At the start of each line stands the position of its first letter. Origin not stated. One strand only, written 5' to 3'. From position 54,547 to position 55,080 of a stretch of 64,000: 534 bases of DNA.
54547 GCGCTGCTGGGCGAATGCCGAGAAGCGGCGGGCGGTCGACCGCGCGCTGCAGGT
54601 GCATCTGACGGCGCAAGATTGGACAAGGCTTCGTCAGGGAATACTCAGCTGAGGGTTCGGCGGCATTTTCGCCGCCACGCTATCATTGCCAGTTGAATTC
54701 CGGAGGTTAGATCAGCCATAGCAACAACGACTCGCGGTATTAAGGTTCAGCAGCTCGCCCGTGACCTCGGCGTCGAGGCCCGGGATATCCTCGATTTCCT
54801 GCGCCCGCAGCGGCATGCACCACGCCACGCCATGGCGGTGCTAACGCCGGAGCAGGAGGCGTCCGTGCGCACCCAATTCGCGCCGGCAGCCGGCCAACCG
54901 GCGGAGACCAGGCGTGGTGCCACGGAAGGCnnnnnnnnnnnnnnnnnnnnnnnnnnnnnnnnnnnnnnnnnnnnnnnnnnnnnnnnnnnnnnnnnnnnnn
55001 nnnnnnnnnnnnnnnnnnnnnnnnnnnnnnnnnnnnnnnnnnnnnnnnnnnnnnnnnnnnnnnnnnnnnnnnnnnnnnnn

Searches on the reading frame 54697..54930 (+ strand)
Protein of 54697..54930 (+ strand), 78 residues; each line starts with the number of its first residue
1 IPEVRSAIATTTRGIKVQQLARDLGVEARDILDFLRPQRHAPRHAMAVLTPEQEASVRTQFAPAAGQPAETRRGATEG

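Call 5: search_protein_families(library=pfam, proteins=[window:54697-54930:+], max_evalue=1)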
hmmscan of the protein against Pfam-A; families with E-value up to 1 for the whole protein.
window:54697-54930:+ (78 aa): 2 families
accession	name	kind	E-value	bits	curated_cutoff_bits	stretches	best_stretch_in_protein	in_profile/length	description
PF04760.21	IF2_N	-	0.0086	16.3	25.3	1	14-35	3-24/53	Translation initiation factor IF-2, N-terminal region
PF03374.19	ANT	-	0.031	15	25.3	1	7-55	16-65/108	Phage antirepressor protein KilAC domain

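Call 65: predict_structure(protein=window:54718-54927:+)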
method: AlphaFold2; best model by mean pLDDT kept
length: 70 residues; sequences in the alignment: 1
mean_pLDDT: 74.5   pTM: 0.56
mean pLDDT of the five models: 74.5, 69.7, 68.4, 65.9, 64.4
residues with pLDDT >= 90: 3; 70-90: 46; 50-70: 14; < 50: 7
segments of 3 or more residues with pLDDT < 50: none
pLDDT, mean of each block of 10 residues (from residue 1): 65 88 88 76 87 68 48
secondary structure, 60 per line:
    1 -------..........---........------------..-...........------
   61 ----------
elements in order: H10-17 H21-28 H44-54

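Call 67: fold_search(model_id=the predicted structure, library=pdb)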
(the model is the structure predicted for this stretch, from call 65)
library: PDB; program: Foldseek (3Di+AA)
matches with E <= 10: 297; with E <= 0.001: 0
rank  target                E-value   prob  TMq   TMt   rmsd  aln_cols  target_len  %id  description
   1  4kjz_A                1.4e-01  0.98  0.56  0.10   1.8        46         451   26  Crystal Structure of Thermus Thermophilus IF2, Apo and GDP-bound Forms (2-474) (released 2013-09-11)
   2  4b44                  1.5e-01  0.99  0.60  0.13   1.7        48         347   25  Bacterial translation initiation factor IF2 (1-363), complex with GDP at pH8.0 (released 2013-09-18)
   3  4kjz_B                1.7e-01  0.97  0.57  0.10   1.8        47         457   26  Crystal Structure of Thermus Thermophilus IF2, Apo and GDP-bound Forms (2-474) (released 2013-09-11)
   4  4kjz_D                2.4e-01  0.96  0.57  0.10   1.6        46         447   26  Crystal Structure of Thermus Thermophilus IF2, Apo and GDP-bound Forms (2-474) (released 2013-09-11)
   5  1y10_C                2.4e-01  0.89  0.54  0.12   2.4        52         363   17  Mycobacterial adenylyl cyclase Rv1264, holoenzyme, inhibited state (released 2005-05-24)
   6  5i44_K                2.4e-01  0.69  0.49  0.51   3.5        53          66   15  Structure of RacA-DNA complex; P21 form (released 2016-05-04)
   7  5i44_A                2.7e-01  0.82  0.52  0.54   3.7        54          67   17  Structure of RacA-DNA complex; P21 form (released 2016-05-04)
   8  2ev2_B                2.7e-01  0.57  0.45  0.21   3.3        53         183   19  Structure of Rv1264N, the regulatory domain of the mycobacterial adenylyl cylcase Rv1264, at pH 8.5 (released 2006-11-07)
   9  4b43                  3.2e-01  0.96  0.59  0.13   1.7        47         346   26  Bacterial translation initiation factor IF2 (1-363), apo form, double mutant K86L H130A (released 2013-09-18)
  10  8rhe_B                3.2e-01  0.18  0.30  0.10   8.3        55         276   18  Lytic Transglycosylase MltD of Pseudomonas aeruginosa bound to the Natural Product Bulgecin A (released 2024-04-17)
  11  1y10_B                3.4e-01  0.82  0.54  0.13   2.5        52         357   17  Mycobacterial adenylyl cyclase Rv1264, holoenzyme, inhibited state (released 2005-05-24)
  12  5i44_B                3.6e-01  0.82  0.55  0.56   3.2        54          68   13  Structure of RacA-DNA complex; P21 form (released 2016-05-04)
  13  4b3x                  3.9e-01  0.94  0.58  0.12   1.6        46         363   26  Bacterial translation initiation factor IF2 (1-363), apo form (released 2013-05-29)
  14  7unv_x                3.9e-01  0.89  0.58  0.08   2.1        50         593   22  Pseudomonas aeruginosa 70S ribosome initiation complex bound to IF2-GDPCP (structure II-A) (released 2022-06-22)
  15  7uiu                  4.2e-01  0.91  0.59  0.50   2.0        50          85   22  N2 sub-domain of IF2 bound to the 30S subunit in the Pseudomonas aeruginosa 70S ribosome initiation complex (focused cla (released 2022-06-22)
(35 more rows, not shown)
